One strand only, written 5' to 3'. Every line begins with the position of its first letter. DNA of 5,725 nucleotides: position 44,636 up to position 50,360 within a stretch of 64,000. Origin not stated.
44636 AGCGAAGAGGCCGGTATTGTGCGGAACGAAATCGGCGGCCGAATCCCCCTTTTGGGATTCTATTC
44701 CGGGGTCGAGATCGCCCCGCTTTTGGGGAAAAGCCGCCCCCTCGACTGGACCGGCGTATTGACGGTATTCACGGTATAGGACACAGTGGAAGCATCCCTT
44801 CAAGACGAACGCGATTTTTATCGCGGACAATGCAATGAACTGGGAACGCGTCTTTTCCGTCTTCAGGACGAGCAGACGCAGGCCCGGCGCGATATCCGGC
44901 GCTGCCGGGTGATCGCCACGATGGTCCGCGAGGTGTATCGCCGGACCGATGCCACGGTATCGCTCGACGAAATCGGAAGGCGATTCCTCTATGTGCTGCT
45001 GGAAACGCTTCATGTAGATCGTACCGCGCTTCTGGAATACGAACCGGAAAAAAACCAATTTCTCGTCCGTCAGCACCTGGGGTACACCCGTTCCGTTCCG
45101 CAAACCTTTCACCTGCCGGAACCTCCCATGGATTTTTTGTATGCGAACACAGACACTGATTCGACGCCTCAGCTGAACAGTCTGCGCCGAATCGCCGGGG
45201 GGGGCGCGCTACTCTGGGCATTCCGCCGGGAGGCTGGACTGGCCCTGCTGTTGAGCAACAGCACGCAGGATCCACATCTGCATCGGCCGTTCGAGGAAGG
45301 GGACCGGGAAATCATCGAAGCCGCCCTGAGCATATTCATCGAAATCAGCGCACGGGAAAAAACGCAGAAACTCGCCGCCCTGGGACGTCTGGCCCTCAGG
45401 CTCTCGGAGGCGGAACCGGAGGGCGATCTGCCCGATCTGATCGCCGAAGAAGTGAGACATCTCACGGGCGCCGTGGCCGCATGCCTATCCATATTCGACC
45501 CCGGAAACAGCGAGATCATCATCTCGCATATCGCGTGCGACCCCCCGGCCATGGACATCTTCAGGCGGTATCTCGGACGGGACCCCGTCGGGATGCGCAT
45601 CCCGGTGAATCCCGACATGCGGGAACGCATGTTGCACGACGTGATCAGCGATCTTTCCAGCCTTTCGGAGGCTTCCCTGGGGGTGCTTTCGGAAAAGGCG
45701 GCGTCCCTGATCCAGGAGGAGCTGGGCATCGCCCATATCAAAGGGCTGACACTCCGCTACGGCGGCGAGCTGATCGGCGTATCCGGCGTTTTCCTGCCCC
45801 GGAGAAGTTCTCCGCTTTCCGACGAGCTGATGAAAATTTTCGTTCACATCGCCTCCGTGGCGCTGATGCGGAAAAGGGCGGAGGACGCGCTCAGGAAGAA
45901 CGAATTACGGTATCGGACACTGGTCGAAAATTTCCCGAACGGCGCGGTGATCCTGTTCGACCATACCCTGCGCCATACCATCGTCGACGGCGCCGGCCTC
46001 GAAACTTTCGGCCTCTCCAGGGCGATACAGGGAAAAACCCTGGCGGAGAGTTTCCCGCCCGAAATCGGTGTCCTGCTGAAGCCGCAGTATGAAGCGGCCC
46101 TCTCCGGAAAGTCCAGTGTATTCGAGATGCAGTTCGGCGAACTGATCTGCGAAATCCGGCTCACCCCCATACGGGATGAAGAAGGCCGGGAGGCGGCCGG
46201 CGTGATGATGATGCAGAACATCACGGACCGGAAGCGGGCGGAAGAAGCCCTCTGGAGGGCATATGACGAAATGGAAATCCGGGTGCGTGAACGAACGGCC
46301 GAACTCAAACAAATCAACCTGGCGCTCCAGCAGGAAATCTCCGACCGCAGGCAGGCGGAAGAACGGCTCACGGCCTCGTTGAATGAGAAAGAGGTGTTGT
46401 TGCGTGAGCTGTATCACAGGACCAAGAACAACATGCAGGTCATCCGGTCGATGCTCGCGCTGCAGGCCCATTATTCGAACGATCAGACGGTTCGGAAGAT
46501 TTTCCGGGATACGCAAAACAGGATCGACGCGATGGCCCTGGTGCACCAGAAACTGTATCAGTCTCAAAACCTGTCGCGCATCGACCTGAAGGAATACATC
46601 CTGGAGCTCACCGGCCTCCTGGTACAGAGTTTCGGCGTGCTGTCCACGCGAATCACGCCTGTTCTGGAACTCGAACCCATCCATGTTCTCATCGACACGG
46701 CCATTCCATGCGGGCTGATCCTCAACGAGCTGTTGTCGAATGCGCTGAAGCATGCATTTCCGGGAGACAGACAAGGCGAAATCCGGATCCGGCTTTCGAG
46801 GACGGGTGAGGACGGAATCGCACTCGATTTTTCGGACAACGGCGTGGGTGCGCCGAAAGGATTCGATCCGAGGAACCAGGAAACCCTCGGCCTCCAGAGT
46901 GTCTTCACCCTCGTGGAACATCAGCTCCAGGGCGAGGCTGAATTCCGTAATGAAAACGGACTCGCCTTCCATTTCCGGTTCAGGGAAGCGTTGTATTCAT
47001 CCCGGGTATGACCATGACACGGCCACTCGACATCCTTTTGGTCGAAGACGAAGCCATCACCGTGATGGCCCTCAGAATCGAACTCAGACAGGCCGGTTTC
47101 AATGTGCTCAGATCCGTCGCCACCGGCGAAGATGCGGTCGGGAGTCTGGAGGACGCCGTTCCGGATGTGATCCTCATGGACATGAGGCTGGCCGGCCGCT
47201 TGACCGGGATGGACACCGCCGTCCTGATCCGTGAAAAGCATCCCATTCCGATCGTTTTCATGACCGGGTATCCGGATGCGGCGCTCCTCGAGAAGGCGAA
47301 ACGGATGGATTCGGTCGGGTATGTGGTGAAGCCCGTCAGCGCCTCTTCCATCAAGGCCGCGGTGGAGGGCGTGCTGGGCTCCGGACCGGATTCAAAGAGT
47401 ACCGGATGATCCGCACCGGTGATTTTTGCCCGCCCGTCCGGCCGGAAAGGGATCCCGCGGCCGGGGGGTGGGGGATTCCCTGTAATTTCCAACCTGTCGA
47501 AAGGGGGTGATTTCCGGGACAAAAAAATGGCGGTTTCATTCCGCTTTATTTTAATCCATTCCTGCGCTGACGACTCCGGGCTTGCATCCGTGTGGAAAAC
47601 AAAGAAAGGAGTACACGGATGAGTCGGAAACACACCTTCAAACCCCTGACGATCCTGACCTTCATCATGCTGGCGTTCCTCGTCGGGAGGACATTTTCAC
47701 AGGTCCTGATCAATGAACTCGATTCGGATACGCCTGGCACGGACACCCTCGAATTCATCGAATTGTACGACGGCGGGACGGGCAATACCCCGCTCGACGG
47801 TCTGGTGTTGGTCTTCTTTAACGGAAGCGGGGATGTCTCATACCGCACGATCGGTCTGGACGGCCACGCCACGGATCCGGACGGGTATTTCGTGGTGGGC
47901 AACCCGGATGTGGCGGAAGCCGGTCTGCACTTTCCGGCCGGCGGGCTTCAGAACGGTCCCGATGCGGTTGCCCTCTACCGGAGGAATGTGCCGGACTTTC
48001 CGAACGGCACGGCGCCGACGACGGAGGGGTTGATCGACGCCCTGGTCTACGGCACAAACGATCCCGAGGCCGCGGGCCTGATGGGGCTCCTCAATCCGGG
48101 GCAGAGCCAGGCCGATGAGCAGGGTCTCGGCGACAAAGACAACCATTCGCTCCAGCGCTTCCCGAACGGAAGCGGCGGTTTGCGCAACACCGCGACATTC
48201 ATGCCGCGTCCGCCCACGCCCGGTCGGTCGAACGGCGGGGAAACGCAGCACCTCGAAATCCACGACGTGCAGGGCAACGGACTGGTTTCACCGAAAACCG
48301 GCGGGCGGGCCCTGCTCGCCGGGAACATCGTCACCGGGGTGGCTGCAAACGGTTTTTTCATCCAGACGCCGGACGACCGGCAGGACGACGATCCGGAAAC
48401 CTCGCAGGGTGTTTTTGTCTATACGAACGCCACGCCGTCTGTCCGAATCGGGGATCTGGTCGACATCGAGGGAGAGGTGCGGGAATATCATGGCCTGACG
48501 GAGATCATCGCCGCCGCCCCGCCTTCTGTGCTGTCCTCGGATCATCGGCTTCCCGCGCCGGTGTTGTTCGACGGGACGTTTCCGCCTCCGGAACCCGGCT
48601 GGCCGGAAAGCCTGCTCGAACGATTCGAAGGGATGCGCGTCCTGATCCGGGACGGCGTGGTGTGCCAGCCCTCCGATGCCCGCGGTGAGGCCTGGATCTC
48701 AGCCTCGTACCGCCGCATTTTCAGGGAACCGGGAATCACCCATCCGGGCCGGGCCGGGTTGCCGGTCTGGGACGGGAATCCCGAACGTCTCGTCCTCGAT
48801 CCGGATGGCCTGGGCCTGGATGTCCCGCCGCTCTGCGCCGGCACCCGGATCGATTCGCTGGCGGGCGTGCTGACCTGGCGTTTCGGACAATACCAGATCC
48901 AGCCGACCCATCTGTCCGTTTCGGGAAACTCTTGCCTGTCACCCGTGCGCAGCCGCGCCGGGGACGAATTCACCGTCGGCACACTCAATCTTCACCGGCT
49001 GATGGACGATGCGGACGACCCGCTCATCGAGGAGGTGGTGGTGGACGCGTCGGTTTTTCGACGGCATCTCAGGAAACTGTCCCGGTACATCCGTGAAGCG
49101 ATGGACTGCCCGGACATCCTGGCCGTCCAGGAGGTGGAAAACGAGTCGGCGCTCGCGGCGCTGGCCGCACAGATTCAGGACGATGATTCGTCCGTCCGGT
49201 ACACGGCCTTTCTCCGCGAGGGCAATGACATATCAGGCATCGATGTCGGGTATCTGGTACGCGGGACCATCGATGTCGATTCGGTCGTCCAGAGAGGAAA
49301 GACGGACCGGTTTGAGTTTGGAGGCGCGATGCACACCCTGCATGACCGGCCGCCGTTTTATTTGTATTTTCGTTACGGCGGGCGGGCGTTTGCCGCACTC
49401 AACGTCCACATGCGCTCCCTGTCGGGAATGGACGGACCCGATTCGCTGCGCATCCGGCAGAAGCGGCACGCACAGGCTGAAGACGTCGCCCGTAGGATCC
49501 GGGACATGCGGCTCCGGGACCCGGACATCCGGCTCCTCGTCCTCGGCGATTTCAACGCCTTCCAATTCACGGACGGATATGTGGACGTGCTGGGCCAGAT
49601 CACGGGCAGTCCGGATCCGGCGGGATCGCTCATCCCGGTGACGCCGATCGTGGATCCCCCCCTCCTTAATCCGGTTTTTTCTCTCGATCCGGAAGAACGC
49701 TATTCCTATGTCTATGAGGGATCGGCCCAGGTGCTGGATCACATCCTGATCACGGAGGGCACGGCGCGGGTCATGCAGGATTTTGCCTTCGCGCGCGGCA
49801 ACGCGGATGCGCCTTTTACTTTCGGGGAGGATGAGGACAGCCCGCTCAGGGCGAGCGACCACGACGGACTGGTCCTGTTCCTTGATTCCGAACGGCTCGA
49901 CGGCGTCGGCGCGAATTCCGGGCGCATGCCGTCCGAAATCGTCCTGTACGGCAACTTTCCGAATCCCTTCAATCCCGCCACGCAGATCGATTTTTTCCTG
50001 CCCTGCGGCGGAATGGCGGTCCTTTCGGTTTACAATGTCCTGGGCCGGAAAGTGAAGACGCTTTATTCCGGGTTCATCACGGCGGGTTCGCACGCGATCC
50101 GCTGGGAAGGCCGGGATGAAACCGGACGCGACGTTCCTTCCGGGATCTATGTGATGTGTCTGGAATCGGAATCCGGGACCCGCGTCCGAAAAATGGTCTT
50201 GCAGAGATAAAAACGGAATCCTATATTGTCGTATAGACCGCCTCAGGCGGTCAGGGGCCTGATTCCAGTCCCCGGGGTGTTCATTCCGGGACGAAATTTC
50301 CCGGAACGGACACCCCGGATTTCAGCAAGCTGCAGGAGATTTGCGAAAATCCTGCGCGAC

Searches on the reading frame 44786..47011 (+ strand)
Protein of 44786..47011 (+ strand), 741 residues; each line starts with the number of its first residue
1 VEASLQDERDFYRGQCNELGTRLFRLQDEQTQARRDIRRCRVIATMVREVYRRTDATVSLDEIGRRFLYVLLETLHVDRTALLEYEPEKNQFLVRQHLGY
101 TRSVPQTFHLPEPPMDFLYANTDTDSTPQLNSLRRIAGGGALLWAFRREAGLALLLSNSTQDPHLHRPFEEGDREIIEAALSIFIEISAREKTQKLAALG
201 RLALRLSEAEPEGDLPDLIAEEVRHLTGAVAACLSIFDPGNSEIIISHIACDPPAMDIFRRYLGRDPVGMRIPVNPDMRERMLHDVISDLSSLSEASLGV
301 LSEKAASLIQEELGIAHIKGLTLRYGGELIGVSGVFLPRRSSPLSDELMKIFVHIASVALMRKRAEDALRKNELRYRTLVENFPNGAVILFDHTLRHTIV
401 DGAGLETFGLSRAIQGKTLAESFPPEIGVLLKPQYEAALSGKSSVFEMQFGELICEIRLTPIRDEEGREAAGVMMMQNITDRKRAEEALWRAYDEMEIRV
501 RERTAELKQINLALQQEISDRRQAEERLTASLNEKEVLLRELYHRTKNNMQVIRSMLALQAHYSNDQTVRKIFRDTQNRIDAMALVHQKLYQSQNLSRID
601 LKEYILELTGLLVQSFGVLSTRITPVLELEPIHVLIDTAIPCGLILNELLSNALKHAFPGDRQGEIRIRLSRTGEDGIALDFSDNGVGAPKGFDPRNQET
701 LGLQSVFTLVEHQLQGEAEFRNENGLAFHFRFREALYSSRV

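Call 59: search_protein_families(library=pfam, proteins=[window:44786-47011:+], max_evalue=0.000001)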
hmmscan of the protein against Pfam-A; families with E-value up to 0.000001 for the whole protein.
window:44786-47011:+ (741 aa): 3 families
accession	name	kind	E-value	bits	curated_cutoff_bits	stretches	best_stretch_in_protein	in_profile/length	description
PF07568.18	HisKA_2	-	6.6e-25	87.5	22.3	1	541-615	1-75/76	Histidine kinase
PF08448.16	PAS_4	-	5.1e-10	40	23.1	1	384-484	5-110/110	PAS fold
PF02518.31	HATPase_c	-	6.9e-10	39.8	26.4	1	644-734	8-109/111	Histidine kinase-, DNA gyrase B-, and HSP90-like ATPase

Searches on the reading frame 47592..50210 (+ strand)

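Call 59: search_protein_families(library=pfam, proteins=[window:47592-50210:+], max_evalue=0.000001)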
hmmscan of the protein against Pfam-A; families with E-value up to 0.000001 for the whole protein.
window:47592-50210:+ (872 aa): 1 family
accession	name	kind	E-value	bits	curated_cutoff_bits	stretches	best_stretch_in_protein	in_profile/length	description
PF03372.29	Exo_endo_phos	-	5.7e-07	29.9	24.5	0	492-726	18-208/225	Endonuclease/Exonuclease/phosphatase family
